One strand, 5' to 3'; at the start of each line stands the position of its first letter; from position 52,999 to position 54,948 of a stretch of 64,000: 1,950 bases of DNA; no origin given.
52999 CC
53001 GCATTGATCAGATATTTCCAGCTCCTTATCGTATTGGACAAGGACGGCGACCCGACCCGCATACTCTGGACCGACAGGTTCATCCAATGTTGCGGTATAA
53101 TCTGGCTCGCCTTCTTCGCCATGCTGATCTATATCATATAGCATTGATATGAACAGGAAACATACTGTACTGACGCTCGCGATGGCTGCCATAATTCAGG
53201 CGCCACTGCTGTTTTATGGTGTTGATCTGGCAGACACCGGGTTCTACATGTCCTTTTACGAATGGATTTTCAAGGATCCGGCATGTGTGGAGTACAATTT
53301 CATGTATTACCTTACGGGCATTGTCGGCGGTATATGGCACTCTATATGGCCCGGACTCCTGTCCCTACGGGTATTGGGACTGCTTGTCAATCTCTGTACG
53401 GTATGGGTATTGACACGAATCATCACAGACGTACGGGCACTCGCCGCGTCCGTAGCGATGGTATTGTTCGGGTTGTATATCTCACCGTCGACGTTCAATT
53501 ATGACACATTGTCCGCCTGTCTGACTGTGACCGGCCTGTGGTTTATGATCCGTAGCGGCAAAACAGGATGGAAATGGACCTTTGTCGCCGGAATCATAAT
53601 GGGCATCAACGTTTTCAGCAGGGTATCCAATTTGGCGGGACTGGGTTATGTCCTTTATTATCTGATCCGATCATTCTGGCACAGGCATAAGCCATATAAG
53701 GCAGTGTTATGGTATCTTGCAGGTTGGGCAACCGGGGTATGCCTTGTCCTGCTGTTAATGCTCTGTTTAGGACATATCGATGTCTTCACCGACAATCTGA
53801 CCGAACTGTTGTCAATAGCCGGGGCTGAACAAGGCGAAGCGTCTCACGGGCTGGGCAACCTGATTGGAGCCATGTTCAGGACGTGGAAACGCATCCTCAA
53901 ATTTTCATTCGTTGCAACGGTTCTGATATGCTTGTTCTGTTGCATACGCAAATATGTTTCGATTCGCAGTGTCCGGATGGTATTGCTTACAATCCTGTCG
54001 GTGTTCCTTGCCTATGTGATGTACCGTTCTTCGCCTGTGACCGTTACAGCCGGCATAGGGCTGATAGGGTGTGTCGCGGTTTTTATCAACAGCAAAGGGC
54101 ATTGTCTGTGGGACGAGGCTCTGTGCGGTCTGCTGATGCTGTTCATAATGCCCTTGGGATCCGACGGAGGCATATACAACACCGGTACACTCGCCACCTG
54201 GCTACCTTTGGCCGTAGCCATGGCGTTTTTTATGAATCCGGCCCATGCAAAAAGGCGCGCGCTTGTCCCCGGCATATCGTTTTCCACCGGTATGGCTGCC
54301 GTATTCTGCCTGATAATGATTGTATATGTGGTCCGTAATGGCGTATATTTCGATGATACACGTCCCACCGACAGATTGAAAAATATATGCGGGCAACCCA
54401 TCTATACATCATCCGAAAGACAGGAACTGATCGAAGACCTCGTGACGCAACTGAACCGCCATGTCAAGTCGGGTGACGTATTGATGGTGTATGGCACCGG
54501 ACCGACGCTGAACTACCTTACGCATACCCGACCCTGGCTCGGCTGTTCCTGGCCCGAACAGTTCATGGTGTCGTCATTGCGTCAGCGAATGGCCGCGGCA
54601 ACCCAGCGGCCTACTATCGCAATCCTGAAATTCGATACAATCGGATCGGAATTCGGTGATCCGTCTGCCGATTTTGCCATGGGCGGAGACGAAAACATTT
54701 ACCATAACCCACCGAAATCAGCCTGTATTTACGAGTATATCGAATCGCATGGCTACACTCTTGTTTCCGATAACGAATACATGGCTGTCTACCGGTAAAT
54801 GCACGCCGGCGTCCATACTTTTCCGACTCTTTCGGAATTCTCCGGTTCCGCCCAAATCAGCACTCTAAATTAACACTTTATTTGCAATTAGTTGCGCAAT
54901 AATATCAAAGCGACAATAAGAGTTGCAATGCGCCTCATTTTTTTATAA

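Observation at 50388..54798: Operon of an ABC exporter, a decaprenyl-phosphate phosphoribosyltransferase-like UbiA enzyme and a GT-C glycosyltransferase: candidate lipid-linked pentofuranose glycosylation system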

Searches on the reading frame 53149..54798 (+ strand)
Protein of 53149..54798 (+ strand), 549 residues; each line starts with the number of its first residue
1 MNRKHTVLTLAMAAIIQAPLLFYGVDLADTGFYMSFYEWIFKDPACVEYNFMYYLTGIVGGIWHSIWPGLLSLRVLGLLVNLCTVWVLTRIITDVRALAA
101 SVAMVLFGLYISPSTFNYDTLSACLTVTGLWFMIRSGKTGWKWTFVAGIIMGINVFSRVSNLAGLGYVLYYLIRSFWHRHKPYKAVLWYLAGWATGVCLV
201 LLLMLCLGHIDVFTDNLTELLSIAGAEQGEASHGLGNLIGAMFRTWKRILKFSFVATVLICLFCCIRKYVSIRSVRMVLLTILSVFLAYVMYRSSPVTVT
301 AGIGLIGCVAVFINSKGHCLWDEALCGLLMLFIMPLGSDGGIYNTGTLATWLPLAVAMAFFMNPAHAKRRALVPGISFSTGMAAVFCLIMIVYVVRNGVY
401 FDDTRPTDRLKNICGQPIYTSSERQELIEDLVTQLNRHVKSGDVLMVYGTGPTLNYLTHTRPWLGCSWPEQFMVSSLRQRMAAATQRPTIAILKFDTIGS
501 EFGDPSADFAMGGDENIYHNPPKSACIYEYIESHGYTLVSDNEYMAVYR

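Call 6: search_protein_families(library=pfam, proteins=[window:53149-54798:+], max_evalue=0.01)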
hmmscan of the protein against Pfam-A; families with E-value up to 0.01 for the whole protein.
window:53149-54798:+ (549 aa): 0 families

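Call 7: search_protein_families(library=ncbifam, proteins=[window:53149-54798:+], max_evalue=0.01)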
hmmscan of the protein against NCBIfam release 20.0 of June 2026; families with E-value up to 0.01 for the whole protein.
window:53149-54798:+ (549 aa): 0 families

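Call 8: find_homologous_proteins(query=window:53149-54795:+)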
Query window:53149-54795:+ (549 aa): 71 proteins with E <= 0.001 among 8000 candidates.
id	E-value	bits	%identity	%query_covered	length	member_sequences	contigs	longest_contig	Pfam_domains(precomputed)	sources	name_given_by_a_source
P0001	0.0e+0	1248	99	100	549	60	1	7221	-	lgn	-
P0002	1.5e-222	758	62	100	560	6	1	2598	-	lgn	-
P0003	8.9e-220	749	61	98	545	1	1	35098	-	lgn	-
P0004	4.1e-215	734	58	100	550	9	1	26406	-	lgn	-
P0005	5.8e-211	720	58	98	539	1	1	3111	-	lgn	-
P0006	1.5e-186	639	52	100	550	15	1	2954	-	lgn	-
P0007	3.6e-182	625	52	100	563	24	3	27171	-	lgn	-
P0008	5.0e-182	625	51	100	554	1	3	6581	-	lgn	-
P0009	3.4e-110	387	38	100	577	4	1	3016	-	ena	-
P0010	3.3e-90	321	33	99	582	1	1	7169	PF13231.13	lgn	-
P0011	5.5e-84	301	32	97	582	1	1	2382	PF13231.13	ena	-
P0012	1.2e-79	287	30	99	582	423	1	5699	PF13231.13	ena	-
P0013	3.5e-77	278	32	98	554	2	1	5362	-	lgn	-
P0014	1.2e-76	277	33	100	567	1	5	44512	-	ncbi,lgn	-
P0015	2.3e-76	276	33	99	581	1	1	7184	-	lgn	-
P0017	2.6e-72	262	34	99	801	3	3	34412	PF12710.14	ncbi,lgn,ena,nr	ncbi:MAG: HAD-IB family phosphatase [Muribaculaceae bacterium]|nr:HAD-IB family phosphatase [Muribac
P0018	3.6e-71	259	32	98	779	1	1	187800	PF13231.13,PF12710.14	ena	-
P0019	3.2e-69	252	33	97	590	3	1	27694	PF13231.13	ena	-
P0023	2.4e-67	246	32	98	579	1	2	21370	PF13231.13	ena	-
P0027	1.3e-66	244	32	98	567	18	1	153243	PF13231.13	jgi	jgi:hypothetical protein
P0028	1.3e-66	243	32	98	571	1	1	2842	PF13231.13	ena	-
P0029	1.7e-66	243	32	100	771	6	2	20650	PF13231.13,PF12710.14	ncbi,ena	-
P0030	2.7e-66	242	32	97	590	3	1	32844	PF13231.13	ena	-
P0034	4.6e-65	238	31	99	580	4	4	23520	PF13231.13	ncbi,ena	-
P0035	5.0e-65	238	32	99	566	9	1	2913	PF13231.13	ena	-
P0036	5.3e-65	238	31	99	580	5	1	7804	PF13231.13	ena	-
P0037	6.0e-65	238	30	99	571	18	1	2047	PF13231.13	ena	-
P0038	6.0e-65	238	30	99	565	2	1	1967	PF13231.13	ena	-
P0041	1.4e-64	237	31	97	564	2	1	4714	PF13231.13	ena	-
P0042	1.4e-64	237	31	97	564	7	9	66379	PF13231.13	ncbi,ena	-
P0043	6.1e-64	235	31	98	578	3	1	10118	PF13231.13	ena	-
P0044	6.6e-64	235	32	98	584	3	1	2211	PF13231.13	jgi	-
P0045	7.1e-64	235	30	99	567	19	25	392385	PF13231.13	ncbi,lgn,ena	-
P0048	2.1e-63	233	29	99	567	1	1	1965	PF13231.13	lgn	-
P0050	4.6e-63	232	30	99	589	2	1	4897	PF13231.13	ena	-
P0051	1.4e-62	230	30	98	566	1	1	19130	PF13231.13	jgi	jgi:hypothetical protein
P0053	2.0e-62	230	30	97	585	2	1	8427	PF13231.13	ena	-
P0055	3.9e-62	229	30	99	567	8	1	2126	PF13231.13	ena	-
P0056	4.2e-62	229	32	96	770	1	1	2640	PF13231.13,PF12710.14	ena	-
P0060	3.2e-61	226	29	99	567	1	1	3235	PF13231.13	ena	-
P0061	3.7e-61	226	30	99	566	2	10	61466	PF13231.13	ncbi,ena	-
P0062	5.4e-61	225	30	99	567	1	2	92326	PF13231.13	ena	-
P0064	4.8e-60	222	30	99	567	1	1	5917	PF13231.13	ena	-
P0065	1.5e-59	220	29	99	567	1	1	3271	PF13231.13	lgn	-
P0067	9.0e-57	211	29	99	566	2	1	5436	PF13231.13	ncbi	-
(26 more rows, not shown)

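Call 9: search_solved_structures(query=window:53149-54795:+, max_evalue=10)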
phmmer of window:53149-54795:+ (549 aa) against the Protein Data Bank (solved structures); distinct sequences matched with E-value up to 10: 1.
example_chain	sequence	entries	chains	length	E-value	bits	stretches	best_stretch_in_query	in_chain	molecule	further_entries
4qtj_A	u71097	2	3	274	2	10.1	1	406-466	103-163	White-opaque regulator 1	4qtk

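Call 22: find_encoding_contigs(protein=window:53149-54798:+, flank=10000, max_places=4)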
Protein window:53149-54798:+ (549 aa): no gene with exactly this product is on record in the collection.

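Call 23: find_encoding_contigs(protein=P0003, flank=10000, max_places=3)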
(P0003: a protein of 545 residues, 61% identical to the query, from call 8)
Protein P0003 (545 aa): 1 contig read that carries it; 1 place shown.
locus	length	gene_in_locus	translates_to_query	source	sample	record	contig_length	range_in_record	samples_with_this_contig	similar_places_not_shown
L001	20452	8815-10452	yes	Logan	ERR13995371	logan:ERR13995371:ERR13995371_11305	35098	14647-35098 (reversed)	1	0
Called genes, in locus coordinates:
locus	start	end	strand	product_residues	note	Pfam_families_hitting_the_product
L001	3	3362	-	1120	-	?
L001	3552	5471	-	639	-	PF03739:LptF_LptG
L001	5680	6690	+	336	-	PF01515:PTA_PTB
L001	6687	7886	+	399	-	PF00871:Acetate_kinase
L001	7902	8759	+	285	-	PF01790:LGT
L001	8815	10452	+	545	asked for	-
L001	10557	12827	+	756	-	PF07715:Plug (weak), PF00593:TonB_dep_Rec_b-barrel, PF14905:OMP_b-brl_3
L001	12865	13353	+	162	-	PF04542:Sigma70_r2, PF08281:Sigma70_r4_2, PF04545:Sigma70_r4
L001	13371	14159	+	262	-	-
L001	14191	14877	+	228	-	-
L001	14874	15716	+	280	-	PF10988:DUF2807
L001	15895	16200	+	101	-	PF14899:DUF4492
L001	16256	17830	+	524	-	PF01654:Cyt_bd_oxida_I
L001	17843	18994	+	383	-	PF02322:Cyt_bd_oxida_II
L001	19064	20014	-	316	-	PF01531:Glyco_transf_11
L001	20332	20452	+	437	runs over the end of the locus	PF12710:HAD, PF01183:Glyco_hydro_25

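Call 24: find_encoding_contigs(protein=P0007, flank=10000, max_places=3)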
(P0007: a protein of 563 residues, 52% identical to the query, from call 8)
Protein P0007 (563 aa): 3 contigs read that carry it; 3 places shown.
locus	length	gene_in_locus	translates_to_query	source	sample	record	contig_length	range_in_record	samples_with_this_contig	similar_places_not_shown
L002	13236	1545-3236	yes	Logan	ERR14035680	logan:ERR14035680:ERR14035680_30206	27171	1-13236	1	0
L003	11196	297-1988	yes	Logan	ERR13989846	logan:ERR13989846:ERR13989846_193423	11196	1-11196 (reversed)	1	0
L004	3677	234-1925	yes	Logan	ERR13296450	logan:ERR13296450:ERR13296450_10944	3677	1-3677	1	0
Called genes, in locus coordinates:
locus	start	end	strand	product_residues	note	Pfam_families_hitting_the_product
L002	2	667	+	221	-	?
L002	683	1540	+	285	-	PF01790:LGT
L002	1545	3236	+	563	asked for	-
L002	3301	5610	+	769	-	PF07715:Plug (weak), PF00593:TonB_dep_Rec_b-barrel, PF14905:OMP_b-brl_3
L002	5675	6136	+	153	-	PF04542:Sigma70_r2, PF08281:Sigma70_r4_2, PF04545:Sigma70_r4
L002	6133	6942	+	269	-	-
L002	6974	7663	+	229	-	-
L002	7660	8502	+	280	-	PF13349:DUF4097 (faint), PF10988:DUF2807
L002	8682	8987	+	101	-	PF14899:DUF4492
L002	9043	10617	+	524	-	PF01654:Cyt_bd_oxida_I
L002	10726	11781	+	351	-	PF02322:Cyt_bd_oxida_II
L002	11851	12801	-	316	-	PF01531:Glyco_transf_11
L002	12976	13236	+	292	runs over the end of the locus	PF00535:Glycos_transf_2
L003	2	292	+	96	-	?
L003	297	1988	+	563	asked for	-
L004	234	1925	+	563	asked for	-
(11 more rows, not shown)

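Call 25: find_encoding_contigs(protein=P0014, flank=10000, max_places=3)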
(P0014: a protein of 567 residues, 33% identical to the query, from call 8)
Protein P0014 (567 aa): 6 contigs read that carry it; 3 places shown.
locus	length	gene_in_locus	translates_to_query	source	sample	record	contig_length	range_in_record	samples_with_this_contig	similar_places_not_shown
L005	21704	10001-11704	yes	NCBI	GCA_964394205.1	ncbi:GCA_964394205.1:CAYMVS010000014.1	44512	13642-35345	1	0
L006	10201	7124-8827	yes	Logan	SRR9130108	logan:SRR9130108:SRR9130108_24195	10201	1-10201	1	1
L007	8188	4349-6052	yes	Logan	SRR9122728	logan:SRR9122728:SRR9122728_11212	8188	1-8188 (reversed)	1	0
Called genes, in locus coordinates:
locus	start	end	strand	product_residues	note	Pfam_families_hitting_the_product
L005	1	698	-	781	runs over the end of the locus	PF01751:Toprim, PF01131:Topoisom_bac, PF13368:Toprim_C_rpt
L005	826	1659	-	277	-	PF00756:Esterase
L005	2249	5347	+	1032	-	PF13620:CarboxypepD_reg, PF13715:CarbopepD_reg_2, PF07715:Plug, PF00593:TonB_dep_Rec_b-barrel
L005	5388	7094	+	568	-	PF07980:SusD_RagB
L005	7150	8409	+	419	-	PF14292:SusE (faint)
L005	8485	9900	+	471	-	PF16411:SusF_SusE (faint), PF26123:DUF8037 (faint)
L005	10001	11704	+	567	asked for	-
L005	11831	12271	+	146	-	PF04246:RseC_MucC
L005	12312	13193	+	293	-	PF04060:FeS (weak), PF12838:Fer4_7, PF13187:Fer4_9, PF14697:Fer4_21, PF00037:Fer4, PF12838:Fer4_7, PF13187:Fer4_9, PF00037:Fer4, +8 more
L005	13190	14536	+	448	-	PF13375:RnfC_N, PF01512:Complex1_51K, PF13746:Fer4_18 (faint), PF10531:SLBB, PF12838:Fer4_7 (weak), PF13183:Fer4_8 (weak), PF13187:Fer4_9 (weak), PF13237:Fer4_10, +3 more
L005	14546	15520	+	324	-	PF03116:NQR2_RnfD_RnfE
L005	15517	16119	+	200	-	PF04205:FMN_bind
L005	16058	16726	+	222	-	PF02508:Rnf-Nqr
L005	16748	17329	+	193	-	PF02508:Rnf-Nqr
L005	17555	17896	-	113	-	PF05336:rhaM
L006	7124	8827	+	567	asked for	-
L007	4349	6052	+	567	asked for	-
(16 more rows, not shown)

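Call 27: find_related_loci(query=A1, collection=genome_contigs, flank=8000)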
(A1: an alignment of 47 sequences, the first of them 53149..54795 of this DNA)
Query A1 (549 aa) in genome_contigs; peptide patterns used: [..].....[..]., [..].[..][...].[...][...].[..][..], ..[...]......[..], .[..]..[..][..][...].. (x = any residue, [..] = any of these).
155 stretches matched a pattern; 104 encode a relative of the query (tblastn E <= 1e-3); the best 80 are kept; 80 distinct loci.
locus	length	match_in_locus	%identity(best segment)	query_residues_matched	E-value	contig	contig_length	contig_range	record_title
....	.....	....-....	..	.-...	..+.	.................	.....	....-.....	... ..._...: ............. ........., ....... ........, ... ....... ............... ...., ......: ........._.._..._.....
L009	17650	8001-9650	52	1-549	0e+0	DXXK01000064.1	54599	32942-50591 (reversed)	MAG TPA_asm: Bacteroidales bacterium isolate HRGM_Genome_3721 HRGM_Genome_3721_64, whole genome shotgun sequence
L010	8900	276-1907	32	16-548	5e-87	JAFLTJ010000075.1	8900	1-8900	MAG: Muribaculaceae bacterium isolate HAN050 Seq75, whole genome shotgun sequence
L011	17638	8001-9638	33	21-548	3e-86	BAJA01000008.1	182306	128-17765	Bacteroides nordii WAL 11050 = JCM 12987 DNA, contig: JCM12987.contig00008, whole genome shotgun sequence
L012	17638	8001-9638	32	21-548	5e-85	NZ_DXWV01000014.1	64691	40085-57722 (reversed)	MAG: Bacteroides sp. isolate HRGM_Genome_3638 HRGM_Genome_3638_14, whole genome shotgun sequence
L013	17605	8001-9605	34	8-548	9e-85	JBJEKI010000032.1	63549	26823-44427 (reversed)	MAG: Lepagella sp. isolate PUUB37_bin.023 NODE_147_length_63549_cov_21.550619, whole genome shotgun sequence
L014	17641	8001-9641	32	5-548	2e-84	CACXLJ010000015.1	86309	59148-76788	MAG: uncultured Bacteroidales bacterium isolate RUG11362 genome assembly, contig: RUG11362_asm_15, whole genome shotgun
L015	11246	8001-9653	34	2-548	1e-84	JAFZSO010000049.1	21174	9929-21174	MAG: Muribaculaceae bacterium isolate RGIG8059 Water_buffalos_Rumen-1__c729891, whole genome shotgun sequence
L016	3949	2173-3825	33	15-548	1e-84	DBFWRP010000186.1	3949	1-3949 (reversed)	MAG TPA_asm: Muribaculaceae bacterium isolate MAG8801 contig186, whole genome shotgun sequence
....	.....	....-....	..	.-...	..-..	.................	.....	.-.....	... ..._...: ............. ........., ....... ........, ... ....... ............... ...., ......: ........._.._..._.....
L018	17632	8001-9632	31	22-548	2e-80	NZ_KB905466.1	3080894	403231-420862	Bacteroides salyersiae WAL 10018 = DSM 18765 = JCM 12988 strain DSM 18765 acAqE-supercont1.1, whole genome shotgun seque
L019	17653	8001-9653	34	2-544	5e-80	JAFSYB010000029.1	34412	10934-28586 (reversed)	MAG: Muribaculaceae bacterium isolate RGIG3578 Goat_Rumen.Co__c813643, whole genome shotgun sequence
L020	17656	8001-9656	33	15-549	9e-79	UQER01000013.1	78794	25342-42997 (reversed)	uncultured Porphyromonadaceae bacterium isolate UMGS216 genome assembly, contig: NODE_97_length_78794_cov_5.959220, whol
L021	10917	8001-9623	34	11-548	5e-78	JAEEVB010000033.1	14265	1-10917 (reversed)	MAG: Muribaculaceae bacterium isolate Tb.RUG.442 NODE_18026_length_14265_cov_0.844886, whole genome shotgun sequence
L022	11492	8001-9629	31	9-544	1e-77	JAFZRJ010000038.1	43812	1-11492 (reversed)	MAG: Muribaculaceae bacterium isolate RGIG8028 Water_buffalos_Rumen-1__c1235706, whole genome shotgun sequence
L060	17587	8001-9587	31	23-549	7e-67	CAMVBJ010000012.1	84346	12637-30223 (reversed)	MAG TPA_asm: uncultured Prevotellaceae bacterium isolate SRR8387716_bin.1_metaWRAP_v1.3_MAG genome assembly, contig: ERZ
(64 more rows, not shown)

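Call 30: predict_structure(alignment_id=A1)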
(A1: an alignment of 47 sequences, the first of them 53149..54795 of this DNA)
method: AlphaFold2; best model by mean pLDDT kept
length: 549 residues; sequences in the alignment: 47
mean_pLDDT: 91.6   pTM: 0.92
mean pLDDT of the five models: 91.6, 91.4, 90.0, 89.9, 89.8
residues with pLDDT >= 90: 386; 70-90: 149; 50-70: 14; < 50: 0
segments of 3 or more residues with pLDDT < 50: none
pLDDT, mean of each block of 10 residues (from residue 1): 94 94 88 93 92 95 95 95 98 96 95 80 97 84 96 90 88 86 90 97 97 89 71 75 92 98 97 97 97 96 98 92 97 86 91 98 94 95 97 87 80 88 92 97 94 94 86 88 90 89 88 78 93 97 96
secondary structure, 60 per line:
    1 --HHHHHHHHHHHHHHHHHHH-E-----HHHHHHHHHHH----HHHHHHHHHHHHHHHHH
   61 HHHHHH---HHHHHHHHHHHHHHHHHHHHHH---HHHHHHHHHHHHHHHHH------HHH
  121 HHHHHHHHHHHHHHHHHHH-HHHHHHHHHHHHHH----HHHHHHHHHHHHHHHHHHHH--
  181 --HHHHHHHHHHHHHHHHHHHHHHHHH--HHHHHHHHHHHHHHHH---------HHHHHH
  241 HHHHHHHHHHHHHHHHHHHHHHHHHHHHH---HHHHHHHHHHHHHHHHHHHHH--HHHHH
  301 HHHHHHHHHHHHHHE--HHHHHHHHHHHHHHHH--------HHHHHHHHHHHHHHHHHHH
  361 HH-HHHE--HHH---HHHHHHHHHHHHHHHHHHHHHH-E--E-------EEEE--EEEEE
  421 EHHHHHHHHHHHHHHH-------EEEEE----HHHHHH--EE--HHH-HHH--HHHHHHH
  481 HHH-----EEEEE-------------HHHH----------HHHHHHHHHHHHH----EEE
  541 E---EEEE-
elements in order: H3-21 H29-39 H44-66 H70-91 H95-111 H118-139 H141-154 H159-178 H183-207 H210-225 H235-269 H273-293 H296-314 H318-333 H342-362 H376-397 E410-413 E416-421 H422-436 E444-448 H453-458 H474-483 E489-493 H507-510 H521-533 E538-541 E545-548

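Call 31: find_encoding_contigs(protein=P0001, flank=10000, max_places=3)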
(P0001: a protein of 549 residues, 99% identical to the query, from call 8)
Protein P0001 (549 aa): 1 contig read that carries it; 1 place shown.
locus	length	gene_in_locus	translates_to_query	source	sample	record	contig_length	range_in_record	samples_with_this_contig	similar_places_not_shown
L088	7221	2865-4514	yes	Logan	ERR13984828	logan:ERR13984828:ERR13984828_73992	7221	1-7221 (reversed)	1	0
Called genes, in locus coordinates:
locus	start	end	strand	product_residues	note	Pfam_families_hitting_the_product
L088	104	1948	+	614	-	PF00664:ABC_membrane, PF02463:SMC_N (faint), PF00005:ABC_tran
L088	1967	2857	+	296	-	PF01040:UbiA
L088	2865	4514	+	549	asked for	-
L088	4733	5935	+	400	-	PF02156:Glyco_hydro_26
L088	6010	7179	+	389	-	PF04041:Glyco_hydro_130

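Call 37: fold_search(model_id=the predicted structure, library=pdb)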
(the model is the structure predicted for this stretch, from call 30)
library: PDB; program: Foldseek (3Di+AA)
matches with E <= 10: 176; with E <= 0.001: 13
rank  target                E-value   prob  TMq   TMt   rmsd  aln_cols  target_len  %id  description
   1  5f15                  3.0e-05  1.00  0.39  0.39  17.3       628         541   13  Crystal Structure of ArnT from Cupriavidus metallidurans bound to Undecaprenyl phosphate (released 2016-02-17)
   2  8b6l_I                5.9e-05  1.00  0.48  0.40  18.0       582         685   12  Subtomogram average of the human Sec61-TRAP-OSTA-translocon (released 2022-12-07)
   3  6ftg_5                9.8e-05  1.00  0.47  0.42  17.1       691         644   10  Subtomogram average of OST-containing ribosome-translocon complexes from canine rough microsomal membranes (released 2018-03-21)
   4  8pn9_A                1.8e-04  1.00  0.46  0.40  15.1       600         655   10  Structure of human oligosaccharyltransferase OST-A complex bound to NGI-1 (released 2024-05-08)
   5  6s7o_A                2.2e-04  1.00  0.47  0.40  15.7       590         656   12  Cryo-EM structure of human oligosaccharyltransferase complex OST-A (released 2019-12-18)
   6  7bvh_A                5.4e-04  1.00  0.35  0.21  13.9       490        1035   14  Crystal structure of arabinosyltransferase EmbC2-AcpM2 complex from Mycobacterium smegmatis complexed with di-arabinos (released 2020-04-29)
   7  8agc_A                5.7e-04  1.00  0.47  0.38  17.0       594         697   10  Structure of yeast oligosaccharylransferase complex with lipid-linked oligosaccharide and non-acceptor peptide bound (released 2022-12-07)
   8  9n9j_I                6.2e-04  1.00  0.47  0.38  18.7       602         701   12  Structure of a GRP94 folding intermediate engaged with a CCDC134- and FKBP11-bound secretory translocon (released 2025-11-19)
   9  5ogl_A                6.7e-04  1.00  0.46  0.37  13.1       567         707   12  Structure of bacterial oligosaccharyltransferase PglB in complex with an acceptor peptide and an lipid-linked oligosac (released 2017-10-25)
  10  6c26_A                6.7e-04  1.00  0.46  0.40  14.5       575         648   12  The Cryo-EM structure of a eukaryotic oligosaccharyl transferase complex (released 2018-01-31)
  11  3waj                  7.3e-04  1.00  0.45  0.33  14.9       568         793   13  Crystal structure of the Archaeoglobus fulgidus oligosaccharyltransferase (O29867_ARCFU) complex with Zn and sulfate (released 2013-10-30)
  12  7zlg_A                7.3e-04  1.00  0.51  0.44  13.4       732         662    9  Cryo-EM structure of C-mannosyltransferase CeDPY19, in complex with acceptor peptide and bound to CMT2-Fab and anti-Fa (released 2023-01-11)
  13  7zli_A                7.3e-04  1.00  0.38  0.33  17.6       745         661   11  Cryo-EM structure of C-mannosyltransferase CeDPY19, in complex with Dol25-P-Man and bound to CMT2-Fab and anti-Fab nan (released 2023-01-11)
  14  6gxc_A                1.1e-03  1.00  0.45  0.36  16.3       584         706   11  Bacterial oligosaccharyltransferase PglB in complex with an inhibitory peptide and a reactive lipid-linked oligosaccha (released 2018-11-14)
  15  8age_A                1.5e-03  1.00  0.48  0.42  11.5       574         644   10  Structure of yeast oligosaccharylransferase complex with acceptor peptide bound (released 2022-12-07)
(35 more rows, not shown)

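Call 47: search_dna_similar(query=window:53149-54795:+, collection=phages, mode=protein, max_rows=30, max_evalue=0.001)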
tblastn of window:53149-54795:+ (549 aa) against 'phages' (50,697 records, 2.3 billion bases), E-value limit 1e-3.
No match.

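Call 64: search_protein_families(library=pfam, proteins=[P0017, P0012, L060:6424-7704:-], max_evalue=0.01)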
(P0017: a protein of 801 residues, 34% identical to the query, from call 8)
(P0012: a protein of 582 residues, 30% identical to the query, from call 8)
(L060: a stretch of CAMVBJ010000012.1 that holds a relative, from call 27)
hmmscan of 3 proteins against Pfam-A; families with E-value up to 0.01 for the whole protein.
P0017 (801 aa): 1 family
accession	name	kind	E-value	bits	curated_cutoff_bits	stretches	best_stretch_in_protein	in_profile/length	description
PF12710.13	HAD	-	3.2e-26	93.4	27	1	10-190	1-188/189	haloacid dehalogenase-like hydrolase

P0012 (582 aa): 1 family
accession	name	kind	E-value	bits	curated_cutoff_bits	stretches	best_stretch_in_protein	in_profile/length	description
PF13231.12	PMT_2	-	5.7e-08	33.6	26.1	1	75-192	12-130/160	Dolichyl-phosphate-mannose-protein mannosyltransferase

L060:6424-7704:- (426 aa): 1 family
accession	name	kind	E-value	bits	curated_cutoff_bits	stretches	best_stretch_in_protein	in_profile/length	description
PF11013.13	DUF2851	-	1.9e-143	478.5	25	1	2-375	1-375/375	Protein of unknown function (DUF2851)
